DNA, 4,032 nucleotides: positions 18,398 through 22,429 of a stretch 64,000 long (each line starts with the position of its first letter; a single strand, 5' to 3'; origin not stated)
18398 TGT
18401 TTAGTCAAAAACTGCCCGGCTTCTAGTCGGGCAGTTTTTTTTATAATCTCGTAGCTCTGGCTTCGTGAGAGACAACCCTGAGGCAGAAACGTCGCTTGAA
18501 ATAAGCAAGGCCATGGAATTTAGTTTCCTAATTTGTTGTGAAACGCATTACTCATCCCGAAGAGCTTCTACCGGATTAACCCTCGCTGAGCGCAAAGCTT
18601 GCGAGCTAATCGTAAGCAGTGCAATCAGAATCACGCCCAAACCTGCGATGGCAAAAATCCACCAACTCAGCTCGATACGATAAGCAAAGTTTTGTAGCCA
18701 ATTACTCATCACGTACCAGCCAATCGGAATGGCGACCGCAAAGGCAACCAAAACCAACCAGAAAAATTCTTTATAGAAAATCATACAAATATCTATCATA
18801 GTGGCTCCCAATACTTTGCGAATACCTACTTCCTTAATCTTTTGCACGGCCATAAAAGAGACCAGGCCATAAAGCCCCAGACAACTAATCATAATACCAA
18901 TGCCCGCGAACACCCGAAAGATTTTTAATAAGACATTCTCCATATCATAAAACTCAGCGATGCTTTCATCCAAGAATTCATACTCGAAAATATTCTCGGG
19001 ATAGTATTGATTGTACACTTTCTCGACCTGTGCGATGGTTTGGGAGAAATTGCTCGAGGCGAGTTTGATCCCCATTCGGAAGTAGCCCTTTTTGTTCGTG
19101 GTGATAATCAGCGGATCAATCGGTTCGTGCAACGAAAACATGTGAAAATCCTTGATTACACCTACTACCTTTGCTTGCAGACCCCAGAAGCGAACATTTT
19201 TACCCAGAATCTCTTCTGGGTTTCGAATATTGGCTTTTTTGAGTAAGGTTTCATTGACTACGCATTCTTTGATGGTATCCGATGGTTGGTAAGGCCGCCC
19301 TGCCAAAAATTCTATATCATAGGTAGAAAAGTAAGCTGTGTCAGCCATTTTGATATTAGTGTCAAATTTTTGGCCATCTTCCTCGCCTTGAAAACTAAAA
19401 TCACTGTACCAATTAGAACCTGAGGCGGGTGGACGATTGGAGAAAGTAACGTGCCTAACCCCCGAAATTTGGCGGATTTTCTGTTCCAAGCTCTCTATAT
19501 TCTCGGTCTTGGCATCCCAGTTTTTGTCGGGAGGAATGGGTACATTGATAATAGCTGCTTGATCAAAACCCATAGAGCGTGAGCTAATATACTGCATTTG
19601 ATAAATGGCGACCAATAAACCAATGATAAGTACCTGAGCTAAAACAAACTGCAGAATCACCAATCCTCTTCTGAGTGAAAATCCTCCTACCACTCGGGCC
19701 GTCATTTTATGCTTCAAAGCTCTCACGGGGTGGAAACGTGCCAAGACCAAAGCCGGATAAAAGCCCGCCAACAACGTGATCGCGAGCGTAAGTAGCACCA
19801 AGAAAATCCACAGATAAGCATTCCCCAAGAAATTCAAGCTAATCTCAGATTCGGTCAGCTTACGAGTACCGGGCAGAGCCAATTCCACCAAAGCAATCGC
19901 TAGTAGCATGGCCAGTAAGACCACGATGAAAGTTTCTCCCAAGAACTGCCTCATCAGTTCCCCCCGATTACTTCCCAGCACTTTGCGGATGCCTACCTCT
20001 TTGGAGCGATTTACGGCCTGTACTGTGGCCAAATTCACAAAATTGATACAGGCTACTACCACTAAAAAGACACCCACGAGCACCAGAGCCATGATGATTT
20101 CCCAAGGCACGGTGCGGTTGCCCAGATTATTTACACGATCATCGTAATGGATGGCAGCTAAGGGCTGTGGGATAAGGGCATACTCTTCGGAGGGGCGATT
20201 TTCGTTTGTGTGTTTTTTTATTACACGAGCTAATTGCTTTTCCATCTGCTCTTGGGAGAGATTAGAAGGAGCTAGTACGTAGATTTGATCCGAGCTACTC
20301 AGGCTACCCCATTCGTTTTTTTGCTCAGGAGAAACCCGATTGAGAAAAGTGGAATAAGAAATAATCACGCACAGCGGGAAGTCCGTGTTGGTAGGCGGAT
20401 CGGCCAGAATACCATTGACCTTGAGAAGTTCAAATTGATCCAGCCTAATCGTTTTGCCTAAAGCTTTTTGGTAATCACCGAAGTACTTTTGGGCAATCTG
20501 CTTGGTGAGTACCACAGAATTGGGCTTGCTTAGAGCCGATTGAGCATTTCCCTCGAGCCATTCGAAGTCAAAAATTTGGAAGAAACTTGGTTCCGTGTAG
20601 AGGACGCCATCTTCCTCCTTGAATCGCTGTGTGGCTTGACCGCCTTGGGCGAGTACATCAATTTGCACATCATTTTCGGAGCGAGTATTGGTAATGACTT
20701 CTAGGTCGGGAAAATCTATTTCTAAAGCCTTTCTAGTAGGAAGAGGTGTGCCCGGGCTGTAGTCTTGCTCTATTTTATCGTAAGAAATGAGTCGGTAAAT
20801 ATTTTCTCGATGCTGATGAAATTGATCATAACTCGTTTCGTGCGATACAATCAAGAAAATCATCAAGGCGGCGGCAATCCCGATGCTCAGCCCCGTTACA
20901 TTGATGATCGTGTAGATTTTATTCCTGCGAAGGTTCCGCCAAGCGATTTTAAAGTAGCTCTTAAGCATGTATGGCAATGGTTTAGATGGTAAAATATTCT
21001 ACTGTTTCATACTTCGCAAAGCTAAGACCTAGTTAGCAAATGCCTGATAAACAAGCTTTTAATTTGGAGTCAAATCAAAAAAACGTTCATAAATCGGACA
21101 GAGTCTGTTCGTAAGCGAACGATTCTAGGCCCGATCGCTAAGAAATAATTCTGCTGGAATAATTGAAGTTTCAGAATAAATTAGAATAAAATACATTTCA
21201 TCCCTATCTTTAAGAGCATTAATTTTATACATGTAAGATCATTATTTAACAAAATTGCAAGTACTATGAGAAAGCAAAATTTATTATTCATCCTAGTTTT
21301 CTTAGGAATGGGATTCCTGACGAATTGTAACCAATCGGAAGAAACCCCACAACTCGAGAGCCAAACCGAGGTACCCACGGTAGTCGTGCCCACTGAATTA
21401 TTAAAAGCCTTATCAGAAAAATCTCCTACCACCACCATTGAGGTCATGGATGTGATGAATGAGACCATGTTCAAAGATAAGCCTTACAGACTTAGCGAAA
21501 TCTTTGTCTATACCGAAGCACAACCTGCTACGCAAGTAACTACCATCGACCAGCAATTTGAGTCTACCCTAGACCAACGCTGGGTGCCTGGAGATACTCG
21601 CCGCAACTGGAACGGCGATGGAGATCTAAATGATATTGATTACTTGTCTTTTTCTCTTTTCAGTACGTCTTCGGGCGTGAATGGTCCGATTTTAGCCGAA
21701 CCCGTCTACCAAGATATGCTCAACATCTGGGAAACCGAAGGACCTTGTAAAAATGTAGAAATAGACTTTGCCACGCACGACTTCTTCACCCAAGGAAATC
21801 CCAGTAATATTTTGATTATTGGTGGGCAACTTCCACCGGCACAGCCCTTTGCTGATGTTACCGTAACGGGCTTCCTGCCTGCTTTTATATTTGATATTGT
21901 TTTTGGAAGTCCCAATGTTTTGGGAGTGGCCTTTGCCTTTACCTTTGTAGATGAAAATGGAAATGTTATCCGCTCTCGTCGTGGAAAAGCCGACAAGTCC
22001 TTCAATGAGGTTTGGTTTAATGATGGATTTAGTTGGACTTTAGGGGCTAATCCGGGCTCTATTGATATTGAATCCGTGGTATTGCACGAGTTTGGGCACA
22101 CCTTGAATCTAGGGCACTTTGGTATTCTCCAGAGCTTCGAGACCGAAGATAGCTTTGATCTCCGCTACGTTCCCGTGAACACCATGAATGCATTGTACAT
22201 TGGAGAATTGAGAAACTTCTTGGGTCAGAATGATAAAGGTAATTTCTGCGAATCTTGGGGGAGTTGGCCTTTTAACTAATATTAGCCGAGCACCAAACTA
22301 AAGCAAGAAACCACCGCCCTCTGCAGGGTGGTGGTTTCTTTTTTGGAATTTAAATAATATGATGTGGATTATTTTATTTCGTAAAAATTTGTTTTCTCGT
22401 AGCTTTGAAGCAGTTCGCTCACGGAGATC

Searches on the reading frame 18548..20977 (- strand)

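Call 7: search_protein_families(library=pfam, proteins=[window:18548-20977:-], max_evalue=0.001)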
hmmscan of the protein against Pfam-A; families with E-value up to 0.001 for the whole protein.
window:18548-20977:- (809 aa): 2 families
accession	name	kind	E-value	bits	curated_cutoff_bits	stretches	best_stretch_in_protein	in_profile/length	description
PF12704.14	MacB_PCD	-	3.1e-37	129.3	27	2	23-251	1-206/207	MacB-like periplasmic core domain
PF02687.27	FtsX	-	2e-28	99.3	25.5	2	300-416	2-119/120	FtsX-like permease C-terminal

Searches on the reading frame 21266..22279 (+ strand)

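Call 7: search_protein_families(library=pfam, proteins=[window:21266-22279:+], max_evalue=0.001)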
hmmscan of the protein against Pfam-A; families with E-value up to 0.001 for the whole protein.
window:21266-22279:+ (337 aa): 1 family
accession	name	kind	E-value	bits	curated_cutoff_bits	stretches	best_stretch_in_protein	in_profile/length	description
PF00413.30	Peptidase_M10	-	7.5e-05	23.1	24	1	244-285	83-125/159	Matrixin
